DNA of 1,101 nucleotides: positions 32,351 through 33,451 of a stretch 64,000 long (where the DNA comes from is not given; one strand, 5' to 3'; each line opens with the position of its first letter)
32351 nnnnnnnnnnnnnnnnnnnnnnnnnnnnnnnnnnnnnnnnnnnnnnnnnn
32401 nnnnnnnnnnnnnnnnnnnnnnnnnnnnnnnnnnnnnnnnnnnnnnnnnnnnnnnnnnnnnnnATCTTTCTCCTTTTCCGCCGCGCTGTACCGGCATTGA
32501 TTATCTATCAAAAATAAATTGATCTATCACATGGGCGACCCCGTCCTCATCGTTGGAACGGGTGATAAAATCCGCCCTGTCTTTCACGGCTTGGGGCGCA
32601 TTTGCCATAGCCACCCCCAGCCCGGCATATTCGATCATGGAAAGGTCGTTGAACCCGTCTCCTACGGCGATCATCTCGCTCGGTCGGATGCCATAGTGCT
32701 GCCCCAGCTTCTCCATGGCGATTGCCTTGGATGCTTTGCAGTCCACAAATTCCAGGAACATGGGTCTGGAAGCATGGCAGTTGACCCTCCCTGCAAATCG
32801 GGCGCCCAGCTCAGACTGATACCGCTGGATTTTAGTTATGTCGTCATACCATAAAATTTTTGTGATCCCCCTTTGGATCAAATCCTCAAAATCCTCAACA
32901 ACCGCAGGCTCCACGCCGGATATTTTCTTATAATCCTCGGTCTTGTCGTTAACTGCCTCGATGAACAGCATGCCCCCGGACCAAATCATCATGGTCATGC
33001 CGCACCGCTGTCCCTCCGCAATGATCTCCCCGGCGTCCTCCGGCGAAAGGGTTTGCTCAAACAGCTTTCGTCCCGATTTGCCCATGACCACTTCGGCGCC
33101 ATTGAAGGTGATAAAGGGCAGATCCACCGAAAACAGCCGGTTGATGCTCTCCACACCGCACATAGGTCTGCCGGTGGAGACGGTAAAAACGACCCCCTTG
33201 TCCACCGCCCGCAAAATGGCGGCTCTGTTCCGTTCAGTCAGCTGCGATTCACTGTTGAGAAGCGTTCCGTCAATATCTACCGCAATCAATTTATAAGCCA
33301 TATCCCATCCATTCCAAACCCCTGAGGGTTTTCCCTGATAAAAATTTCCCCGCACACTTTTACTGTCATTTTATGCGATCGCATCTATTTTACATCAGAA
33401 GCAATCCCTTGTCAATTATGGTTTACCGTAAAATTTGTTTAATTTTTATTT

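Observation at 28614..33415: Operon coupling a LarA-like putative hydroxyacid epimerase to 6-phosphogluconate dehydrogenase, a PfkB kinase and a Cof-type phosphatase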

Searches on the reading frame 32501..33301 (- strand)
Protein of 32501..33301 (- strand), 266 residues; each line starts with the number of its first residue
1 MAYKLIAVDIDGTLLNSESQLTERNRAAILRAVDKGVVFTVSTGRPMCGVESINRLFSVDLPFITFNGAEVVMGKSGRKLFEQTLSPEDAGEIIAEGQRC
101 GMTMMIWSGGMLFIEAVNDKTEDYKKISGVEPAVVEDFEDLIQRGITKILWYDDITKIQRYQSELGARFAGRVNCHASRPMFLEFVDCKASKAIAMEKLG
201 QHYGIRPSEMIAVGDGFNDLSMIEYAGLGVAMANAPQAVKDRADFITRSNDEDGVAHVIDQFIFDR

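Call 3: search_protein_families(library=pfam, proteins=[window:32501-33301:-])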
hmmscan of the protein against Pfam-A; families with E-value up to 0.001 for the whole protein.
window:32501-33301:- (266 aa): 3 families
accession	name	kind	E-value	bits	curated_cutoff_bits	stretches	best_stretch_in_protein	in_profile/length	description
PF08282.18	Hydrolase_3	-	1.9e-61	208.4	20.9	1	6-259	1-255/255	haloacid dehalogenase-like hydrolase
PF00702.32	Hydrolase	-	1.4e-10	42.3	26.4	1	3-227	1-191/191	haloacid dehalogenase-like hydrolase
PF05116.19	S6PP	-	2.1e-10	41.1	20.3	1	172-241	146-216/247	Sucrose-6F-phosphate phosphohydrolase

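Call 4: search_protein_families(library=ncbifam, proteins=[window:32501-33301:-])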
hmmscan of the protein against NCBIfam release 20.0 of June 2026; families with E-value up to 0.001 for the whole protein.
window:32501-33301:- (266 aa): 32 families (the best 25 are shown)
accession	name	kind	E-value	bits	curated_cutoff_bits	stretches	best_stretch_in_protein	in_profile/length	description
TIGR00099.1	Cof-subfamily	subfamily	1.1e-57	195.5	137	1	5-259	1-256/256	Cof-type HAD-IIB family hydrolase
NF007806.0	PRK10513.1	equivalog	3e-44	151.4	273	1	1-264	1-269/270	sugar-phosphatase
NF007821.0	PRK10530.1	equivalog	7.9e-29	100.7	274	1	1-263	1-271/272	pyridoxal phosphatase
NF002245.0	PRK01158.1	equivalog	9.5e-29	100.3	198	2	188-262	154-228/233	phosphoglycolate phosphatase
NF008213.0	PRK10976.1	equivalog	1.8e-28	99.8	386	1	3-261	2-262/266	sugar/pyridoxal phosphate phosphatase YigL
TIGR01487.1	Pglycolate_arch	equivalog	3.8e-28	98.8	122.75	2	187-259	143-215/215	phosphoglycolate phosphatase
NF011705.0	PRK15126.1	equivalog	7.4e-27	94.3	336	1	3-242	2-239/272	HMP-PP phosphatase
NF045966.1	YcsE_rel_Pase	equivalog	2.8e-26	92.6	220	1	3-259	2-259/265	YcsE-related riboflavin metabolism phosphatase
TIGR01484.1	HAD-SF-IIB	subfamily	1.7e-24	87.1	41.8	1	5-232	1-221/221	HAD-IIB family hydrolase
TIGR01482.1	SPP-subfamily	subfamily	1.9e-23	83.2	107.15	1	6-261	1-223/225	sucrose-phosphate phosphatase subfamily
NF008350.0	PRK11133.1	equivalog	9.9e-12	44.6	413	1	186-257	244-313/324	phosphoserine phosphatase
TIGR00338.1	serB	equivalog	3.8e-11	43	144.15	1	190-251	151-211/219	phosphoserine phosphatase SerB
TIGR01486.1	HAD-SF-IIB-MPGP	subfamily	4.1e-11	42.7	164.75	1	6-261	2-255/257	mannosyl-3-phosphoglycerate phosphatase family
TIGR01670.1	KdsC-phosphatas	subfamily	2.6e-10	40.5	106.95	1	189-261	74-147/154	3-deoxy-D-manno-octulosonate 8-phosphate phosphatase, YrbI family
NF001218.0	PRK00192.1-5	equivalog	2.2e-09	37.3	362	0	182-263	182-269/275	mannosyl-3-phosphoglycerate phosphatase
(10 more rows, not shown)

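Call 55: find_homologous_proteins(query=window:32501-33301:-, max_evalue=1e-30)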
Query window:32501-33301:- (266 aa): 2921 proteins with E <= 1e-30 among 8000 candidates; the best 120 are listed.
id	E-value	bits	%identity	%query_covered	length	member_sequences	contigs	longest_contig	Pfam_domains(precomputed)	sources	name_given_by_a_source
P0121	7.2e-173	591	100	100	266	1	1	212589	PF00702.33,PF08282.19,PF05116.20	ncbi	-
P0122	7.2e-106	371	62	100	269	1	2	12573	PF00702.33,PF08282.19,PF05116.20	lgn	-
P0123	1.5e-105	370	61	100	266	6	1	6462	PF00702.33,PF08282.19,PF05116.20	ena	-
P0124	3.4e-104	366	61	99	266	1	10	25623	PF00702.33,PF08282.19,PF05116.20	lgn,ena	-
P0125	6.4e-104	365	61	99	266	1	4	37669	PF00702.33,PF08282.19,PF05116.20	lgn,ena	-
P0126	8.8e-104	364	61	99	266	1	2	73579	PF00702.33,PF08282.19,PF05116.20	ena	-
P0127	1.2e-103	364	62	100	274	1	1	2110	PF00702.33,PF08282.19,PF05116.20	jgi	-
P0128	1.2e-103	364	62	100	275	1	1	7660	PF00702.33,PF08282.19,PF05116.20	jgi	jgi:Cof subfamily protein (haloacid dehalogenase superfamily)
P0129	1.4e-103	364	61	99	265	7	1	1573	PF00702.33,PF08282.19,PF05116.20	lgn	-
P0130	1.7e-103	363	62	100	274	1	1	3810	PF00702.33,PF08282.19,PF05116.20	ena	-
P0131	2.0e-103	363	63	98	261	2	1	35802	PF00702.33,PF08282.19,PF05116.20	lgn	-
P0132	3.8e-103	362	62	99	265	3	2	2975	PF00702.33,PF08282.19,PF05116.20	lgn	-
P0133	6.8e-103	361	62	99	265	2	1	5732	PF00702.33,PF08282.19,PF05116.20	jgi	jgi:Cof subfamily protein (haloacid dehalogenase superfamily)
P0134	8.3e-103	361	61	99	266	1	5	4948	PF00702.33,PF08282.19,PF05116.20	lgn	-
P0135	9.6e-103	361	62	100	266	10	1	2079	PF00702.33,PF08282.19,PF05116.20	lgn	-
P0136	1.1e-102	361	62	100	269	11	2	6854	PF00702.33,PF08282.19,PF05116.20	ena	-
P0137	1.7e-102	360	60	99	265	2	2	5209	PF00702.33,PF08282.19,PF05116.20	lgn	-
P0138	1.7e-102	360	62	100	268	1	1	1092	PF00702.33,PF08282.19,PF05116.20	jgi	-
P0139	2.4e-102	360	60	100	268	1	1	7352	PF00702.33,PF08282.19,PF05116.20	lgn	-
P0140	5.7e-102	358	60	99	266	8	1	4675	PF00702.33,PF08282.19,PF05116.20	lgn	-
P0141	7.2e-102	358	60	100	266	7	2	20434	PF00702.33,PF08282.19,PF05116.20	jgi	-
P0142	7.3e-102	358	60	100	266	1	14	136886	PF00702.33,PF08282.19,PF05116.20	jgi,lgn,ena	-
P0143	7.3e-102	358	60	100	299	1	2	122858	PF00702.33,PF08282.19,PF05116.20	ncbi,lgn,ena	-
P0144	8.4e-102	358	60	100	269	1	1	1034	PF00702.33,PF08282.19,PF05116.20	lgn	-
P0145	9.1e-102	358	59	99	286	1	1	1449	PF00702.33,PF08282.19,PF05116.20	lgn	-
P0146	1.3e-101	357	60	99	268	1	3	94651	PF00702.33,PF08282.19,PF05116.20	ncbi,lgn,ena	-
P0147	1.5e-101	357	59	100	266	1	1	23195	PF00702.33,PF08282.19,PF05116.20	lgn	-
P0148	2.7e-101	356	60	99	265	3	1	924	PF00702.33,PF08282.19,PF05116.20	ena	-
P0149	2.8e-101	356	61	100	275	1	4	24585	PF00702.33,PF08282.19,PF05116.20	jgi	jgi:Cof subfamily protein (haloacid dehalogenase superfamily)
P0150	2.9e-101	356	59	99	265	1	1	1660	PF00702.33,PF08282.19,PF05116.20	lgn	-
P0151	3.6e-101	356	60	99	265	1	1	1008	PF00702.33,PF08282.19,PF05116.20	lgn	-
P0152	5.0e-101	355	60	99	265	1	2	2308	PF00702.33,PF08282.19,PF05116.20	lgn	-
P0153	5.5e-101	355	59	99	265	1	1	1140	PF00702.33,PF08282.19,PF05116.20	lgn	-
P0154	6.3e-101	355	61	100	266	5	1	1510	PF00702.33,PF08282.19,PF05116.20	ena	-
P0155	9.7e-101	354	60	99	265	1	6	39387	PF00702.33,PF08282.19,PF05116.20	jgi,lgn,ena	-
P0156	1.1e-100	354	60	100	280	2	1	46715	PF00702.33,PF08282.19,PF05116.20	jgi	jgi:Cof subfamily protein (haloacid dehalogenase superfamily)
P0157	1.2e-100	354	60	99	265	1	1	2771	PF00702.33,PF08282.19,PF05116.20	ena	-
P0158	1.3e-100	354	60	99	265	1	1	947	PF00702.33,PF08282.19,PF05116.20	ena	-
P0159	1.5e-100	354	60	99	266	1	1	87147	PF00702.33,PF08282.19,PF05116.20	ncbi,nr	ncbi:MAG: HAD family phosphatase [Clostridiaceae bacterium]|nr:HAD family phosphatase [Clostridiacea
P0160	1.8e-100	354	60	99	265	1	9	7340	PF00702.33,PF08282.19,PF05116.20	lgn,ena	-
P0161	1.9e-100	353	62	98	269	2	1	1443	PF00702.33,PF08282.19,PF05116.20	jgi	jgi:Cof subfamily protein (haloacid dehalogenase superfamily)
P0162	2.5e-100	353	60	100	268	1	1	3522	PF00702.33,PF08282.19,PF05116.20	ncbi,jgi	jgi:hypothetical protein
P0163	2.6e-100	353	58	99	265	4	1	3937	PF00702.33,PF08282.19,PF05116.20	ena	-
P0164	3.2e-100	353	60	100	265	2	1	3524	PF00702.33,PF08282.19,PF05116.20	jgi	jgi:Cof subfamily protein (haloacid dehalogenase superfamily)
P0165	4.0e-100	352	60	100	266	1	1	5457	PF00702.33,PF08282.19,PF05116.20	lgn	-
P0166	8.0e-100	351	61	98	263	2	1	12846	PF00702.33,PF08282.19,PF05116.20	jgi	-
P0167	1.1e-99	351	60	99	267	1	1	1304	PF00702.33,PF08282.19,PF05116.20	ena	-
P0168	1.3e-99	351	59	100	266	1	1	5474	PF00702.33,PF08282.19,PF05116.20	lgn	-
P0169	2.2e-99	350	60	99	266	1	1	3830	PF00702.33,PF08282.19,PF05116.20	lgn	-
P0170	2.6e-99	350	59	99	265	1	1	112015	PF00702.33,PF08282.19,PF05116.20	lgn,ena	-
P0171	2.9e-99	350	58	99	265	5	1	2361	PF00702.33,PF08282.19,PF05116.20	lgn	-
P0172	4.1e-99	349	59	99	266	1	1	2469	PF00702.33,PF08282.19,PF05116.20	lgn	-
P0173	5.1e-99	349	57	100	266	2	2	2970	PF00702.33,PF08282.19,PF05116.20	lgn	-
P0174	5.5e-99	349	59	99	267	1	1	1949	PF00702.33,PF08282.19,PF05116.20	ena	-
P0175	5.9e-99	349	57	100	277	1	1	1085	PF00702.33,PF08282.19,PF05116.20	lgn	-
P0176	7.2e-99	348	58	99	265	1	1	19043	PF00702.33,PF08282.19,PF05116.20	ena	-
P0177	7.5e-99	348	61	100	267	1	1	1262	PF00702.33,PF08282.19,PF05116.20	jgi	-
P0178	7.8e-99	348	56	100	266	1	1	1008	PF00702.33,PF08282.19,PF05116.20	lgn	-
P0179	1.5e-98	347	59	99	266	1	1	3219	PF00702.33,PF08282.19,PF05116.20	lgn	-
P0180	2.6e-98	347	58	99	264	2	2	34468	PF00702.33,PF08282.19,PF05116.20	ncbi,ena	-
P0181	2.7e-98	346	60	100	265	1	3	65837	PF00702.33,PF08282.19,PF05116.20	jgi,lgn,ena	-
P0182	3.0e-98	346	59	99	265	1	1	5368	PF00702.33,PF08282.19,PF05116.20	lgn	-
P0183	3.5e-98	346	59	99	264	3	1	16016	PF00702.33,PF08282.19,PF05116.20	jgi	jgi:Cof subfamily protein (haloacid dehalogenase superfamily)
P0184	3.9e-98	346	59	100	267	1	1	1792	PF00702.33,PF08282.19,PF05116.20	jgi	jgi:Cof subfamily protein (haloacid dehalogenase superfamily)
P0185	5.5e-98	345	57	99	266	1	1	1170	PF00702.33,PF08282.19,PF05116.20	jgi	jgi:Cof subfamily protein (haloacid dehalogenase superfamily)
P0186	8.1e-98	345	61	98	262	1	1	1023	PF00702.33,PF08282.19,PF05116.20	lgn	-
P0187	1.5e-97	344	57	99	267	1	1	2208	PF00702.33,PF08282.19,PF05116.20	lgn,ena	-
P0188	1.5e-97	344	59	99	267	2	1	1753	PF00702.33,PF08282.19,PF05116.20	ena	-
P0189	1.6e-97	344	60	99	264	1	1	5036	PF00702.33,PF08282.19,PF05116.20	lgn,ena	-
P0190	7.9e-97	342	57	100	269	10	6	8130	PF00702.33,PF08282.19,PF05116.20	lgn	-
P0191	2.1e-96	340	58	99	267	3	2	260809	PF00702.33,PF08282.19,PF05116.20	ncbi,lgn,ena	-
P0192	2.2e-96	340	57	100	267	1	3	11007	PF00702.33,PF08282.19,PF05116.20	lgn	-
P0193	3.2e-96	340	59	99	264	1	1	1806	PF00702.33,PF08282.19,PF05116.20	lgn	-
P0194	4.1e-96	339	55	100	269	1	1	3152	PF00702.33,PF08282.19,PF05116.20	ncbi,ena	-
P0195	4.3e-96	339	57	99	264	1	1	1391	PF00702.33,PF08282.19,PF05116.20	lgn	-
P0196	6.8e-96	339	59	97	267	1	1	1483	PF00702.33,PF08282.19,PF05116.20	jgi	jgi:Cof subfamily protein (haloacid dehalogenase superfamily)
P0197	1.1e-95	338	57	99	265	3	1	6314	PF00702.33,PF08282.19,PF05116.20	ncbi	-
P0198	1.3e-95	338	59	100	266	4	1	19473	PF00702.33,PF08282.19,PF05116.20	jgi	jgi:Cof subfamily protein (haloacid dehalogenase superfamily)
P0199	1.4e-95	338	56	99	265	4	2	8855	PF00702.33,PF08282.19,PF05116.20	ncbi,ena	-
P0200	1.6e-95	337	59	99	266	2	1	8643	PF00702.33,PF08282.19,PF05116.20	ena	-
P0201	2.0e-95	337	58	99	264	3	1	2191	PF00702.33,PF08282.19,PF05116.20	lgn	-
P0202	2.9e-95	336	56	99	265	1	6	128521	PF00702.33,PF08282.19,PF05116.20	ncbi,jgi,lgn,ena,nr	ncbi:MAG: HAD family phosphatase [Clostridiaceae bacterium]|nr:HAD family phosphatase [Clostridiacea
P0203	5.6e-95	336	57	99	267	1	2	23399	PF00702.33,PF08282.19,PF05116.20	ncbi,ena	-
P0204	8.6e-95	335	57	100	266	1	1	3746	PF00702.33,PF08282.19,PF05116.20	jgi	jgi:Cof subfamily protein (haloacid dehalogenase superfamily)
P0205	1.4e-94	334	58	99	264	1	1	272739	PF00702.33,PF08282.19,PF05116.20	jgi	jgi:Cof subfamily protein (haloacid dehalogenase superfamily)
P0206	1.5e-94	334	57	100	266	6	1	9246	PF00702.33,PF08282.19,PF05116.20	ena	-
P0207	3.3e-94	333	57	100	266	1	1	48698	PF00702.33,PF08282.19,PF05116.20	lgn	-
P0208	3.5e-94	333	59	99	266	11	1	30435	PF00702.33,PF08282.19,PF05116.20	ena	-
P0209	4.1e-94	333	55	99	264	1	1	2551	PF00702.33,PF08282.19,PF05116.20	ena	-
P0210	4.8e-94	333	57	100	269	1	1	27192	PF00702.33,PF08282.19,PF05116.20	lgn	-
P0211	6.2e-94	332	56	99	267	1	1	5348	PF00702.33,PF08282.19,PF05116.20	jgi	-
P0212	6.8e-94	332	57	99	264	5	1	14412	PF00702.33,PF08282.19,PF05116.20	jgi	jgi:Cof subfamily protein (haloacid dehalogenase superfamily)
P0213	1.0e-93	331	57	100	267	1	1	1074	PF00702.33,PF08282.19,PF05116.20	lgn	-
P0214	1.4e-93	331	61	98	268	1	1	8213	PF00702.33,PF08282.19,PF05116.20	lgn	-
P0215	2.1e-93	330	58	99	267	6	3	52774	PF00702.33,PF08282.19,PF05116.20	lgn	-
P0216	4.1e-93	329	56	100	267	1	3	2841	PF00702.33,PF08282.19,PF05116.20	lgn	-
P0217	4.4e-93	329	56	99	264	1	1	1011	PF00702.33,PF08282.19,PF05116.20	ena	-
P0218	5.2e-93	329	57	100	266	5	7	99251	PF00702.33,PF08282.19,PF05116.20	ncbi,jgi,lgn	jgi:Cof subfamily protein (haloacid dehalogenase superfamily)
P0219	6.3e-93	329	56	99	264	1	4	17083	PF00702.33,PF08282.19,PF05116.20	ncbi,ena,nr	ncbi:MAG: HAD family phosphatase [Clostridiaceae bacterium]|nr:HAD family phosphatase [Clostridiacea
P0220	1.4e-92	328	57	99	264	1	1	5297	PF00702.33,PF08282.19,PF05116.20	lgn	-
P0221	1.6e-92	327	56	99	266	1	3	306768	PF00702.33,PF08282.19,PF05116.20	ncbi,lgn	-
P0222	1.9e-92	327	56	99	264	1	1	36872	PF00702.33,PF08282.19,PF05116.20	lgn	-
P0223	2.3e-92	327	55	100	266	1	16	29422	PF00702.33,PF08282.19,PF05116.20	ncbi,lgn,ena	-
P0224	2.6e-92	327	56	99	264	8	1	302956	PF00702.33,PF08282.19,PF05116.20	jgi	jgi:Cof subfamily protein (haloacid dehalogenase superfamily)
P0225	3.5e-92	326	56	100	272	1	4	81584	PF00702.33,PF08282.19,PF05116.20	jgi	jgi:Cof subfamily protein (haloacid dehalogenase superfamily)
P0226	3.6e-92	326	56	100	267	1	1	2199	PF00702.33,PF08282.19,PF05116.20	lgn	-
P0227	3.7e-92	326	57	98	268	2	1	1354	PF00702.33,PF08282.19,PF05116.20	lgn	-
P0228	3.7e-92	326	57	100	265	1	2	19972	PF00702.33,PF08282.19,PF05116.20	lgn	-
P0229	4.2e-92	326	55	100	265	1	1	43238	PF00702.33,PF08282.19,PF05116.20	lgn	-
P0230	5.2e-92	326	56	99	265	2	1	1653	PF00702.33,PF08282.19,PF05116.20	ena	-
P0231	6.4e-92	326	55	100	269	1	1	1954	PF00702.33,PF08282.19,PF05116.20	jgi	jgi:Cof subfamily protein (haloacid dehalogenase superfamily)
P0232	6.6e-92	326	59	99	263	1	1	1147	PF00702.33,PF08282.19,PF05116.20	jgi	jgi:Cof subfamily protein (haloacid dehalogenase superfamily)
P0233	8.3e-92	325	57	99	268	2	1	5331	PF00702.33,PF08282.19,PF05116.20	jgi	jgi:hypothetical protein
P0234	8.9e-92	325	55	99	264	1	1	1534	PF00702.33,PF08282.19,PF05116.20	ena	-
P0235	9.0e-92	325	55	99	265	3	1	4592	PF00702.33,PF08282.19,PF05116.20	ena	-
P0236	9.2e-92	325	56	99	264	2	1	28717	PF00702.33,PF08282.19,PF05116.20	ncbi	-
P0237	1.7e-91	324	55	99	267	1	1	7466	PF00702.33,PF08282.19,PF05116.20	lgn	-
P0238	2.5e-91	324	54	100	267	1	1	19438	PF00702.33,PF08282.19,PF05116.20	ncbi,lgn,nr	ncbi:MAG: HAD family phosphatase [Firmicutes bacterium]|nr:HAD family phosphatase [Bacillota bacteri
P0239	4.3e-91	323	55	99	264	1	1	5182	PF00702.33,PF08282.19,PF05116.20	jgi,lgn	-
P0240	4.5e-91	323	55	98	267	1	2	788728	PF00702.33,PF08282.19,PF05116.20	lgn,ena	-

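Call 56: find_encoding_contigs(protein=P0126, flank=7000, max_places=2)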
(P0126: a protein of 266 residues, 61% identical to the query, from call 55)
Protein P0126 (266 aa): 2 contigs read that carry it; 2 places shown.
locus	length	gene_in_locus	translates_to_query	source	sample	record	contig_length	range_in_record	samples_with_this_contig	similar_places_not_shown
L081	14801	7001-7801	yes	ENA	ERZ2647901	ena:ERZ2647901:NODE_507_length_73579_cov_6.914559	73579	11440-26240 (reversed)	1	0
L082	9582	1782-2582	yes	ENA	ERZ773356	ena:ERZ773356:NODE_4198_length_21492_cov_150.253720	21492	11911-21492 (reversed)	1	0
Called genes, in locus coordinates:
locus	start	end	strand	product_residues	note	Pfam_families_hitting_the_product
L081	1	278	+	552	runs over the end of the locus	PF00485:PRK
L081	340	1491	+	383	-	PF22020:RlmL_1st, PF02926:THUMP, PF13847:Methyltransf_31 (faint), PF01170:UPF0020, PF05175:MTS (weak)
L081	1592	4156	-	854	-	PF00912:Transgly, PF00905:Transpeptidase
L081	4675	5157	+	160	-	PF13560:HTH_31 (weak), PF01381:HTH_3, PF12844:HTH_19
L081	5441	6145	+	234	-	PF12847:Methyltransf_18, PF04816:TrmK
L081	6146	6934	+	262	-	PF01784:DUF34_NIF3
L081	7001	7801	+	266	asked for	PF00702:Hydrolase (weak), PF05116:S6PP (faint), PF08282:Hydrolase_3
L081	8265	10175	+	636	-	PF02824:TGS, PF07973:tRNA_SAD, PF00587:tRNA-synt_2b, PF03129:HGTP_anticodon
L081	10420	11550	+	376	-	PF06144:DNA_pol3_delta, PF21694:DNA_pol3_delta_C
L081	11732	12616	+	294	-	PF02457:DAC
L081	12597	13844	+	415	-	PF07949:YbbR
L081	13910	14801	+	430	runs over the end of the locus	PF01979:Amidohydro_1, PF07969:Amidohydro_3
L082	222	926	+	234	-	PF12847:Methyltransf_18, PF04816:TrmK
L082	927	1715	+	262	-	PF01784:DUF34_NIF3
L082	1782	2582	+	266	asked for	PF00702:Hydrolase (weak), PF05116:S6PP (faint), PF08282:Hydrolase_3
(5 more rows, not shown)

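Call 57: find_encoding_contigs(protein=P0142, flank=7000, max_places=2)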
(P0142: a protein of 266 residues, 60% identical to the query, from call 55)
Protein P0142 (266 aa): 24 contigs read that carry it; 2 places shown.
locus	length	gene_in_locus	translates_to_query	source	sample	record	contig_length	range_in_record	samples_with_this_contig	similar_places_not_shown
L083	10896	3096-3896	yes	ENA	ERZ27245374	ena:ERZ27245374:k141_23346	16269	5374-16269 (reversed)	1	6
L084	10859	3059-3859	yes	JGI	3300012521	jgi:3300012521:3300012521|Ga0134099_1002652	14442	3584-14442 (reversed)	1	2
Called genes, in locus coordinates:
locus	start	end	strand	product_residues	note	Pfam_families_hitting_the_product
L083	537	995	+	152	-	PF13560:HTH_31 (weak), PF01381:HTH_3, PF12844:HTH_19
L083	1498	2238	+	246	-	PF12847:Methyltransf_18, PF04816:TrmK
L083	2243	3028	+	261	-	PF01784:DUF34_NIF3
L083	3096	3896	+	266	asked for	PF00702:Hydrolase (weak), PF05116:S6PP (faint), PF08282:Hydrolase_3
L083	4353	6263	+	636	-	PF02824:TGS, PF07973:tRNA_SAD, PF00587:tRNA-synt_2b, PF03129:HGTP_anticodon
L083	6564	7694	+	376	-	PF06144:DNA_pol3_delta, PF21694:DNA_pol3_delta_C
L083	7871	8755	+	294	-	PF02457:DAC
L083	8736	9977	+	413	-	PF07949:YbbR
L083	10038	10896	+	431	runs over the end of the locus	PF01979:Amidohydro_1, PF07969:Amidohydro_3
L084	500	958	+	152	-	PF13560:HTH_31 (weak), PF01381:HTH_3, PF12844:HTH_19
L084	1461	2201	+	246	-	PF12847:Methyltransf_18, PF04816:TrmK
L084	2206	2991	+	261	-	PF01784:DUF34_NIF3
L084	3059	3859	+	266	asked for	PF00702:Hydrolase (weak), PF05116:S6PP (faint), PF08282:Hydrolase_3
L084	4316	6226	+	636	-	PF02824:TGS, PF07973:tRNA_SAD, PF00587:tRNA-synt_2b, PF03129:HGTP_anticodon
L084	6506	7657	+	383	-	PF06144:DNA_pol3_delta, PF21694:DNA_pol3_delta_C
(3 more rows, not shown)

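Call 58: find_encoding_contigs(protein=P0146, flank=7000, max_places=2)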
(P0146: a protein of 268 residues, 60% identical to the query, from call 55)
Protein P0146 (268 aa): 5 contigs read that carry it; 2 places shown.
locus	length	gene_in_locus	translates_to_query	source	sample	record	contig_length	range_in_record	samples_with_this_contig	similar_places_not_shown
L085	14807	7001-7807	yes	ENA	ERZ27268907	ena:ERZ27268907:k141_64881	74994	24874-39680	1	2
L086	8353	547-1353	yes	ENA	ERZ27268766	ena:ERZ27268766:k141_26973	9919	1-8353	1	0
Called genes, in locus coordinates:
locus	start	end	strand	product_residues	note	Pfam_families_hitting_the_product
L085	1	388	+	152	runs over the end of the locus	PF13560:HTH_31 (weak), PF01381:HTH_3, PF12844:HTH_19, PF13413:HTH_25 (faint), PF13443:HTH_26 (weak)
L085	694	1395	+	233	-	PF12847:Methyltransf_18, PF04816:TrmK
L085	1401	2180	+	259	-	PF01784:DUF34_NIF3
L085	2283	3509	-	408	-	PF19289:PmbA_TldD_3rd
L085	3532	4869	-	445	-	PF01523:PmbA_TldD_1st (faint), PF19289:PmbA_TldD_3rd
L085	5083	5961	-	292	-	PF02517:Rce1-like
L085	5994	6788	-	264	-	-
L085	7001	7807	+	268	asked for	PF00702:Hydrolase, PF08282:Hydrolase_3, PF05116:S6PP (weak)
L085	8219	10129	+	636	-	PF02824:TGS, PF07973:tRNA_SAD, PF00587:tRNA-synt_2b, PF03129:HGTP_anticodon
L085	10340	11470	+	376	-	PF06144:DNA_pol3_delta, PF21694:DNA_pol3_delta_C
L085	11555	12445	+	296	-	PF12849:PBP_like_2, PF13531:SBP_bac_11, PF12727:PBP_like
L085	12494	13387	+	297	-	PF00528:BPD_transp_1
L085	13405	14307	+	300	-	PF00528:BPD_transp_1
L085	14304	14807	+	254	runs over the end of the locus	PF03193:RsgA_GTPase (weak), PF02463:SMC_N (weak), PF00005:ABC_tran, PF13304:AAA_21 (faint)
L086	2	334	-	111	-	?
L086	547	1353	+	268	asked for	PF00702:Hydrolase, PF08282:Hydrolase_3, PF05116:S6PP (weak)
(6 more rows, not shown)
